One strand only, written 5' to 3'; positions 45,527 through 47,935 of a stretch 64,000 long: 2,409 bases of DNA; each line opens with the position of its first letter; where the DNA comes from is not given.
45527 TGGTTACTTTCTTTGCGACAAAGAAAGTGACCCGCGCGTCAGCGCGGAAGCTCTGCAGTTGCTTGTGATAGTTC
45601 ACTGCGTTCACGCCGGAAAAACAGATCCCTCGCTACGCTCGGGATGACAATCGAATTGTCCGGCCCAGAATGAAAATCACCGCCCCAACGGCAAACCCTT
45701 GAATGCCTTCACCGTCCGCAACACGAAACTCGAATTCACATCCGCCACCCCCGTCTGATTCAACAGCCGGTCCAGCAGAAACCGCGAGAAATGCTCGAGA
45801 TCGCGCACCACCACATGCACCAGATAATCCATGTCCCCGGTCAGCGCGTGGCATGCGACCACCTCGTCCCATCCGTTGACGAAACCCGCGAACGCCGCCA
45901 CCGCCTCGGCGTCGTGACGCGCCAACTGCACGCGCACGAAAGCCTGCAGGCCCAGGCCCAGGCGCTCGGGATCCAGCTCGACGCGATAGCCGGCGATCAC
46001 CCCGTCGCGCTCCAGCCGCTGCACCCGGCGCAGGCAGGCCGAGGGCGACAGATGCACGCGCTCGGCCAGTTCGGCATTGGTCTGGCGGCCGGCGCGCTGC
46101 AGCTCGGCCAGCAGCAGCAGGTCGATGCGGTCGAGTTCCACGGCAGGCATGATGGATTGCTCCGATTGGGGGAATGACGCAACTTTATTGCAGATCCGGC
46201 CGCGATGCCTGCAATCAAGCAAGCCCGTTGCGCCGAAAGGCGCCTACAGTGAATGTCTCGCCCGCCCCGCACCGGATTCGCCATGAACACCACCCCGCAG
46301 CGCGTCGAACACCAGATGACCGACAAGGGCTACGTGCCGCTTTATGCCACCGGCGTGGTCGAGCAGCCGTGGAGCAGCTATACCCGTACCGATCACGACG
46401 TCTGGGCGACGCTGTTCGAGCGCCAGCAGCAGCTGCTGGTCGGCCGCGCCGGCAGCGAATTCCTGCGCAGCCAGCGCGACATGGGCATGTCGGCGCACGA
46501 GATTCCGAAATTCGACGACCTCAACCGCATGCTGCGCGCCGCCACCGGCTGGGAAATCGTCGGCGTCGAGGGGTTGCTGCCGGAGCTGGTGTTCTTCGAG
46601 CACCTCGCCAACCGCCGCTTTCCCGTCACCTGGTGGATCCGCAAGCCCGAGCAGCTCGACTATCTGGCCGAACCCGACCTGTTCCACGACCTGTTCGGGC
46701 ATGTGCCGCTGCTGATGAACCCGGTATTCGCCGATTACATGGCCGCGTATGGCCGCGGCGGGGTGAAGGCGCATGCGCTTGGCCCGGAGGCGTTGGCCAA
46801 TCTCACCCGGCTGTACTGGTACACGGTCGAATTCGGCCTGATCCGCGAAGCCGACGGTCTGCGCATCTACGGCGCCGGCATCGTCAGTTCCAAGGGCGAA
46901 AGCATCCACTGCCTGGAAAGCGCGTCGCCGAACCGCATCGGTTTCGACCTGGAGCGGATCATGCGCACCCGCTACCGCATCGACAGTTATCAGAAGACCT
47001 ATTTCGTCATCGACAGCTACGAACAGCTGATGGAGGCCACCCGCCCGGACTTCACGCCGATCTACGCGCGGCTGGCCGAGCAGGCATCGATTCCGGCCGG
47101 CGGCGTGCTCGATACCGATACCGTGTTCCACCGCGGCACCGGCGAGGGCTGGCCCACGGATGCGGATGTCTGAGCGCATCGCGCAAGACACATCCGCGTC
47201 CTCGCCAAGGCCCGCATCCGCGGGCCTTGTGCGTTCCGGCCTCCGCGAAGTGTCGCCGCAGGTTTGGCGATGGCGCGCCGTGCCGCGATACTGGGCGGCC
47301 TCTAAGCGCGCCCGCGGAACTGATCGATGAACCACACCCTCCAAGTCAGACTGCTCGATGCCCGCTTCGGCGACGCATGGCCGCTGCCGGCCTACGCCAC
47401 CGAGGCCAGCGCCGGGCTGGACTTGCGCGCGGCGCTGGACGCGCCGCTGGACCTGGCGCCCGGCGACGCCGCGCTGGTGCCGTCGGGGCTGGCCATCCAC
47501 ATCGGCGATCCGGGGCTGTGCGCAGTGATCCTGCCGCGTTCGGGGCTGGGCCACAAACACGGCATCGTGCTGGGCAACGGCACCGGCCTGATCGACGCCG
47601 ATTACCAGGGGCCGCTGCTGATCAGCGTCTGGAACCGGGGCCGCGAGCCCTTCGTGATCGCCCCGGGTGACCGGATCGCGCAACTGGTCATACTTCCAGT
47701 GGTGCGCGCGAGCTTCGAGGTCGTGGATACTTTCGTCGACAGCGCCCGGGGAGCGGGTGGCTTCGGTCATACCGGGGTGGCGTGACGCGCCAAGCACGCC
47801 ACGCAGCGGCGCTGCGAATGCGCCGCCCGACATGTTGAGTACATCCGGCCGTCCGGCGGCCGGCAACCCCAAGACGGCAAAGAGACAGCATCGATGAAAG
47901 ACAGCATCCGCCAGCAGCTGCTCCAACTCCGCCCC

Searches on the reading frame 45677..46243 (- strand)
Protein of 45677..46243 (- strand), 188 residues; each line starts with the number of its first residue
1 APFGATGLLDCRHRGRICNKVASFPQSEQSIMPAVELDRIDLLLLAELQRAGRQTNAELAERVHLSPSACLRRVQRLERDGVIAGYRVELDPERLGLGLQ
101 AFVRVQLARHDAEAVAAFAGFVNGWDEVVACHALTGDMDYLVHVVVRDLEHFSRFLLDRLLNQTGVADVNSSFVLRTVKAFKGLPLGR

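Call 47: search_protein_families(library=pfam, proteins=[window:45677-46243:-], max_evalue=0.0001)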
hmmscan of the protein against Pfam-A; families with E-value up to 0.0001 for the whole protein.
window:45677-46243:- (188 aa): 5 families
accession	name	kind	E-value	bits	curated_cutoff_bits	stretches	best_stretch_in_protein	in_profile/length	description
PF01037.27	AsnC_trans_reg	-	5.3e-22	77.9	25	1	103-177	1-73/73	Lrp/AsnC ligand binding domain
PF13412.12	HTH_24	-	1.7e-18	66.4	21.9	1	37-83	1-47/48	Winged helix-turn-helix DNA-binding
PF13404.12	HTH_AsnC-type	-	4.3e-16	58.9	27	1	37-78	1-42/42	AsnC-type helix-turn-helix domain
PF01047.28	MarR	-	3.2e-06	27.4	24.6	1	42-83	6-47/59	MarR family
PF12802.13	MarR_2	-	8.1e-05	23.1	27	0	37-84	3-51/61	MarR family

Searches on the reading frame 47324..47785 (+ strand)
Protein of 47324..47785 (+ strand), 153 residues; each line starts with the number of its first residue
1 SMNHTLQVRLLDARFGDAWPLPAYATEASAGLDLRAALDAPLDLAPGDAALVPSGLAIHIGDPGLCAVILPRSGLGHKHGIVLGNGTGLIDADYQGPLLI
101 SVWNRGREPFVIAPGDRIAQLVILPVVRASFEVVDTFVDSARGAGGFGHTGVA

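Call 47: search_protein_families(library=pfam, proteins=[window:47324-47785:+], max_evalue=0.0001)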
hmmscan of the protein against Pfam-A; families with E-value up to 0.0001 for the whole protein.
window:47324-47785:+ (153 aa): 2 families
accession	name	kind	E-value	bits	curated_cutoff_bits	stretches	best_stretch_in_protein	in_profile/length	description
PF00692.24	dUTPase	-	1.5e-34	118.9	22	1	18-151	2-129/129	dUTPase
PF22769.1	DCD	-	2e-09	38.1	27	1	41-123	70-150/153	dCTP deaminase-like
